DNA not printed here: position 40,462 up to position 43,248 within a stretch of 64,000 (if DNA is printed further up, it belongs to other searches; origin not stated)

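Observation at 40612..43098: Catalytically degenerate family-B DNA polymerase fused to a VRR-NUC nuclease domain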

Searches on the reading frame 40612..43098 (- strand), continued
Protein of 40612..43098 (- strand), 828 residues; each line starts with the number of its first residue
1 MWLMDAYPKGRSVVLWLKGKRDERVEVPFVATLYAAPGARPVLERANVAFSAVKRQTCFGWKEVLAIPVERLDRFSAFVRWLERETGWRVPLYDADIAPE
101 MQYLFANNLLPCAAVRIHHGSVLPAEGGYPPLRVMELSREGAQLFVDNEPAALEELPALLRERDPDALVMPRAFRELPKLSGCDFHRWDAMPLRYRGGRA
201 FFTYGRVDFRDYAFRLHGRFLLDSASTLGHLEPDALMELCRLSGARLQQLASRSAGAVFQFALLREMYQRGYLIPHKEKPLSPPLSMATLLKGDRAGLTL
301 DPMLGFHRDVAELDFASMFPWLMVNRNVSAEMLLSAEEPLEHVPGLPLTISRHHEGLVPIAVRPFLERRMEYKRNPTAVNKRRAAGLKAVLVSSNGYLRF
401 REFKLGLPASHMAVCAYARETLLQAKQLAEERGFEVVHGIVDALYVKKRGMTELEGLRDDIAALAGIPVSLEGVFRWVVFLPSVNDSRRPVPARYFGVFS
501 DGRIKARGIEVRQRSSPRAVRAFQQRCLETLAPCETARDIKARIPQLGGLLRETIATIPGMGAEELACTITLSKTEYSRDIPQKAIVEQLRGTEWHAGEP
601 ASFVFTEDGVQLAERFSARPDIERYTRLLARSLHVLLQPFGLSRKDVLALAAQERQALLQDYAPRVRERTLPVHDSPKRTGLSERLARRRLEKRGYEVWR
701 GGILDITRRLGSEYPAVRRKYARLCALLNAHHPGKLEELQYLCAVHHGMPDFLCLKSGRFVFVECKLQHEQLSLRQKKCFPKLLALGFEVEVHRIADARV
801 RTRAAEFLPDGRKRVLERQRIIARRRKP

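Call 65: search_solved_structures(query=A1, max_evalue=1e-10, show_alignments=2)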
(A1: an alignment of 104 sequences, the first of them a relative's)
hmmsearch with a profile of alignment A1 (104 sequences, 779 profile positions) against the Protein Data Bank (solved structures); distinct sequences matched with E-value up to 1e-10: 51.
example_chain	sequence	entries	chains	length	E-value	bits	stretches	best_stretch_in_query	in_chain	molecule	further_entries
5h12_A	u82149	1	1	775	1.3e-44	155.8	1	267-699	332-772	Deep Vent DNA Polymerase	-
4flt_A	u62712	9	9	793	1.4e-41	145.8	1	267-690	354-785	DNA polymerase 1 | Pyrococcus abyssi B family DNA polymerase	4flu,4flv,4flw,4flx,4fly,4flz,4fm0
5vu5_A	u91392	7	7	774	1.5e-41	145.7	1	267-695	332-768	DNA polymerase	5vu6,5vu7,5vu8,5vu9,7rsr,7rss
4fm2_A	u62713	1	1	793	2e-41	145.3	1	267-690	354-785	DNA polymerase 1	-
1wns_A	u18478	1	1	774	5.5e-41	143.8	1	267-695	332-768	DNA POLYMERASE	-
4k8z_A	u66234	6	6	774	5.7e-41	143.8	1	267-695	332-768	DNA polymerase | DNA polymerase,DNA polymerase,DNA polymerase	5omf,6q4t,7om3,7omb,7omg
6wya_A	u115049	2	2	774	6.1e-41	143.7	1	267-691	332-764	DNA polymerase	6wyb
1wn7_A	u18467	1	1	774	8.3e-41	143.2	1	267-695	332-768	Family B DNA Polymerase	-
3a2f_A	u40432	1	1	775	1e-40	142.9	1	266-699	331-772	DNA polymerase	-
2jgu_A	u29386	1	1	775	2.5e-40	141.6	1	266-699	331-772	DNA POLYMERASE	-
4ahc_A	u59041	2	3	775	1.7e-39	138.9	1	266-699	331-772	DNA POLYMERASE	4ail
2xhb_A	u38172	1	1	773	2.9e-39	138.1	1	267-693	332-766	DNA POLYMERASE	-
1tgo_A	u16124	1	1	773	3.7e-39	137.8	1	267-693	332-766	PROTEIN (THERMOSTABLE B DNA POLYMERASE)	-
2vwj_A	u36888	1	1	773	3.9e-39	137.7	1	267-693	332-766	DNA POLYMERASE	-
2vwk_A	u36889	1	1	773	4e-39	137.6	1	267-693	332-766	DNA POLYMERASE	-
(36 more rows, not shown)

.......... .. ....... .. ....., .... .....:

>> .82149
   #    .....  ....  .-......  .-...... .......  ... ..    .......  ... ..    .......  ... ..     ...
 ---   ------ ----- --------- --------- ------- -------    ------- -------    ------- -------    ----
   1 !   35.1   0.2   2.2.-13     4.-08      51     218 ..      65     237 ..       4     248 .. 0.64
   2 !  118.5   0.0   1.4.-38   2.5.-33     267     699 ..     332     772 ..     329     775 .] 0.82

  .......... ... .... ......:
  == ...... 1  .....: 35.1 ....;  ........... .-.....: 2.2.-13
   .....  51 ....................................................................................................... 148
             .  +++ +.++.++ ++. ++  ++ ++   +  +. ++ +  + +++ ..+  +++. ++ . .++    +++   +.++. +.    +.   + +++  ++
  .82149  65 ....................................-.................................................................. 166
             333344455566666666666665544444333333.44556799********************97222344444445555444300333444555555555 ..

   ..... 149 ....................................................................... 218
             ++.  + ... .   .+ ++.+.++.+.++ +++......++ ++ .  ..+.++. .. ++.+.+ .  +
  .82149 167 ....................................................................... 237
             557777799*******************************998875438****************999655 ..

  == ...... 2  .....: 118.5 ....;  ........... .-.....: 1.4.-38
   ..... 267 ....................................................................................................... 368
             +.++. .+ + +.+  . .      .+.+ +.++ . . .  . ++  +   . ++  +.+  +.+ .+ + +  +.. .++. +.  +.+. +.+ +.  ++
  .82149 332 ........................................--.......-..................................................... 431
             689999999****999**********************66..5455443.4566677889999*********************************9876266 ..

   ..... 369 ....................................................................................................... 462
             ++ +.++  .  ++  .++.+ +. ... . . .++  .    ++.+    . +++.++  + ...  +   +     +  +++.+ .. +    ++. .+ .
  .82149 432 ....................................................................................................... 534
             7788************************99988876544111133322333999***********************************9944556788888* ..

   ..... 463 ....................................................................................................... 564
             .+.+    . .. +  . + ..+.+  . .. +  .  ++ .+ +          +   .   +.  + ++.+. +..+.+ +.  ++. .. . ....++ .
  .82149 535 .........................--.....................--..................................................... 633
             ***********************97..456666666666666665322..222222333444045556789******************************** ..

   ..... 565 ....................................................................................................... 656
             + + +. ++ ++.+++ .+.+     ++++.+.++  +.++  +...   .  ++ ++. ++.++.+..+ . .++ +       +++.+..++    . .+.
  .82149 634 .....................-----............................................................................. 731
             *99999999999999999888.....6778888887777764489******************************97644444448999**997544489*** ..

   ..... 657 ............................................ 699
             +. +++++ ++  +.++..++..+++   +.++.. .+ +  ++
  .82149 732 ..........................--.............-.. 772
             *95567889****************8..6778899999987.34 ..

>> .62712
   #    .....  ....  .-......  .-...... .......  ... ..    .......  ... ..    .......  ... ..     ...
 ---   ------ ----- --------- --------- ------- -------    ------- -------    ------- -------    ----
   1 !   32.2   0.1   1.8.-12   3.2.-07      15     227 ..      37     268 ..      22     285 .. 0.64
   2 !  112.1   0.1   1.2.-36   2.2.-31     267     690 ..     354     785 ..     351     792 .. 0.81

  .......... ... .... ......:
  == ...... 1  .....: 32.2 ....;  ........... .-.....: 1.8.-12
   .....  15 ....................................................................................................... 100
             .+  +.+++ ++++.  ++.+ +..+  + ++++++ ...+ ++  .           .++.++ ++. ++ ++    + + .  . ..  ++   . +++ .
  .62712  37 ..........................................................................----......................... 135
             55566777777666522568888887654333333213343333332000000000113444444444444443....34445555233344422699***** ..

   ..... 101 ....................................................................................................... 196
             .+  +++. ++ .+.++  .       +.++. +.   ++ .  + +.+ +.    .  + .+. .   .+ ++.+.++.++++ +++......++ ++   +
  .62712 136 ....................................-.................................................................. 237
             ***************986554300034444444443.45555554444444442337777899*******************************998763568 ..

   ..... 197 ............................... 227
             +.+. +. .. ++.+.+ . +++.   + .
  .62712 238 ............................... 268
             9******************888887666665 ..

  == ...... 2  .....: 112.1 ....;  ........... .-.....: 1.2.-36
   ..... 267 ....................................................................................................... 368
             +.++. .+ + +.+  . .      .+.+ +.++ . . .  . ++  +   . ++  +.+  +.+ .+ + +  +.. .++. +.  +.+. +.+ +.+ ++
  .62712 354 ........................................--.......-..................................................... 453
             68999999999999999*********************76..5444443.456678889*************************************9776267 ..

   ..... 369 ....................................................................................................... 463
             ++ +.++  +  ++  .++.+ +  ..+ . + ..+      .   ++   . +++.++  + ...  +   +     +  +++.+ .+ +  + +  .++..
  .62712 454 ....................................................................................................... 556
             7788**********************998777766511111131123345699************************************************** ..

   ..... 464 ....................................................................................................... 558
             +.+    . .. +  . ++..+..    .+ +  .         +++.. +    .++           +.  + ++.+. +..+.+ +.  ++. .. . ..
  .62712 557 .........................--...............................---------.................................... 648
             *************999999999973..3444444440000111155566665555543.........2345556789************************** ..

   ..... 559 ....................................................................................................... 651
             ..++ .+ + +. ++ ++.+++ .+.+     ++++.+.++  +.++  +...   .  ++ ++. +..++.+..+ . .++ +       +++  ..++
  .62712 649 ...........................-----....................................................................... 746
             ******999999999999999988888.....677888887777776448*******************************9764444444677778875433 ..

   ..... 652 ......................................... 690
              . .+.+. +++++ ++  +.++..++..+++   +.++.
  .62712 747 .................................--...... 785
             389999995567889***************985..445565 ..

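Call 74: predict_structure(alignment_id=A1)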
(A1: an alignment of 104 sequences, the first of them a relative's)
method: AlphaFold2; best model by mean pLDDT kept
length: 828 residues; sequences in the alignment: 104
mean_pLDDT: 93.4   pTM: 0.80
mean pLDDT of the five models: 93.4, 93.0, 92.7, 91.8, 91.3
residues with pLDDT >= 90: 698; 70-90: 107; 50-70: 23; < 50: 0
segments of 3 or more residues with pLDDT < 50: none
pLDDT, mean of each block of 10 residues (from residue 1): 98 97 97 98 98 97 98 97 97 97 98 96 96 94 90 93 97 94 90 94 86 96 94 96 97 93 97 93 87 74 97 96 97 97 95 97 97 96 96 88 88 94 97 97 94 97 97 97 92 96 97 96 98 97 96 97 96 92 93 89 95 92 97 97 93 69 79 86 95 97 91 89 97 96 89 97 95 92 92 91 82 84 60
secondary structure, 60 per line:
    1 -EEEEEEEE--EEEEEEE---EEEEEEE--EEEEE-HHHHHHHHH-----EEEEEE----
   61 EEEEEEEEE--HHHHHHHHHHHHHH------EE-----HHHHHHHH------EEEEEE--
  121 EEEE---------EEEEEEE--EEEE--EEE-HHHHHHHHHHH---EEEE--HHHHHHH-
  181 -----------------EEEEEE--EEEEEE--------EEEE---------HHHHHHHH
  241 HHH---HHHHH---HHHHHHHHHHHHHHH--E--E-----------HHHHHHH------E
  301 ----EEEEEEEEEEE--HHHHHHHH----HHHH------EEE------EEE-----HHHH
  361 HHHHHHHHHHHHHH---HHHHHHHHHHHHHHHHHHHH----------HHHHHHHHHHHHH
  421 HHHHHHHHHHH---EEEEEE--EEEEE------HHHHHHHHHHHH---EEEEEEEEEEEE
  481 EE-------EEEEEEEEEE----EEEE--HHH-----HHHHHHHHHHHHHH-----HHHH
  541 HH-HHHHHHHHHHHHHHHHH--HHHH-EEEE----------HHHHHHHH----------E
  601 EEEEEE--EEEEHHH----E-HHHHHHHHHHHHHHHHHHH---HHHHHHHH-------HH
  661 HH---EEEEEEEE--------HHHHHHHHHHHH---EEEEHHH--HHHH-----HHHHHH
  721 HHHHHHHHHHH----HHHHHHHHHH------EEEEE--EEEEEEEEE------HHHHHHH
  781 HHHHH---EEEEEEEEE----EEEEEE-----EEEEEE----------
elements in order (helices of 4 or more, strands of 3 or more residues): E2-9 E12-18 E22-28 E31-35 H37-45 E51-56 E61-69 H72-85 H99-106 E113-118 E121-124 E134-140 E143-146 E149-151 H153-163 E167-170 H173-179 E198-203 E206-211 E220-223 H233-243 H247-251 H255-269 H287-293 E305-315 H318-325 H330-333 E340-342 E349-351 H357-374 H378-397 H408-431 E435-440 E443-447 H454-465 E469-482 E490-499 E504-507 H518-531 H537-542 H544-560 H563-566 E568-571 H582-589 E600-606 E609-612 H622-640 H644-651 H659-662 E666-673 H682-693 E697-700 H706-709 H715-731 H736-745 E752-756 E759-767 H774-785 E789-797 E802-807 E813-818

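Call 81: search_protein_families(library=padloc, proteins=[window:40612-43098:-], max_evalue=0.001)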
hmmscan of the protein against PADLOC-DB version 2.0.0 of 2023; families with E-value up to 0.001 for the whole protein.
window:40612-43098:- (828 aa): 0 families

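Call 84: fold_search(model_id=the predicted structure, library=pdb)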
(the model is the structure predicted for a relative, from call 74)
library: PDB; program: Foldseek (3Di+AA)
matches with E <= 10: 678; with E <= 0.001: 273
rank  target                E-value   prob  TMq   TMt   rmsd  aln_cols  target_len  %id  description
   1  4k8x_A                2.4e-34  1.00  0.60  0.65   6.2       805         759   17  Binary complex of 9N DNA polymerase in the replicative state (released 2013-06-26)
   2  5mdn_A                4.3e-34  1.00  0.56  0.61   7.0       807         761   19  Structure of the family B DNA polymerase from the hyperthermophilic archaeon Pyrobaculum calidifontis (released 2016-12-14)
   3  7om3_A                6.9e-34  1.00  0.61  0.66   5.8       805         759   16  Crystal structure of KOD DNA Polymerase in a binary complex with Hypoxanthine containing template (released 2021-10-13)
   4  6is7_A                1.6e-33  1.00  0.60  0.65   6.2       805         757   17  Structure of 9N-I DNA polymerase incorporation with dA in the active site (released 2019-08-28)
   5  6is7_B                2.1e-33  1.00  0.61  0.66   5.8       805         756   16  Structure of 9N-I DNA polymerase incorporation with dA in the active site (released 2019-08-28)
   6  3a2f_A                2.5e-33  1.00  0.55  0.58   8.0       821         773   16  Crystal Structure of Pyrococcus furiosus DNA polymerase/PCNA monomer mutant complex (released 2009-11-03)
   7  5vu9_A                3.2e-33  1.00  0.61  0.66   5.7       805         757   17  TNA polymerase, translocated product (released 2017-12-06)
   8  7b0h_F                3.2e-33  1.00  0.55  0.59   7.5       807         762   16  TgoT_6G12 Ternary complex (released 2021-01-13)
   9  4k8z_A                4.5e-33  1.00  0.60  0.66   6.1       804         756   17  KOD Polymerase in binary complex with dsDNA (released 2013-06-26)
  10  8s84_A                4.7e-33  1.00  0.60  0.65   6.1       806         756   17  KOD-H4 DNA polymerase mutant in a ternary complex with DNA/DNA and non-hydrolyzable triphosphate (released 2024-11-13)
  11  7rsu_A                6.3e-33  1.00  0.61  0.66   5.7       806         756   16  TNA polymerase, n+2 product (released 2021-10-27)
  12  6wya_A                1.3e-32  1.00  0.60  0.65   6.0       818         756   16  RTX (Reverse Transcription Xenopolymerase) in complex with a DNA duplex and dAMPNPP (released 2020-08-19)
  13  9oat_A                1.4e-32  1.00  0.61  0.66   5.7       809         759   16  TNA polymerase, 5-270, binary complex (released 2025-12-10)
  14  2xhb_A                1.8e-32  1.00  0.54  0.59   7.0       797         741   16  Crystal structure of DNA polymerase from Thermococcus gorgonarius in complex with hypoxanthine-containing DNA (released 2010-07-21)
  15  5vu6_A                3.3e-32  1.00  0.60  0.65   6.1       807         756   16  TNA polymerase binary complex with primer/template duplex (released 2017-12-06)
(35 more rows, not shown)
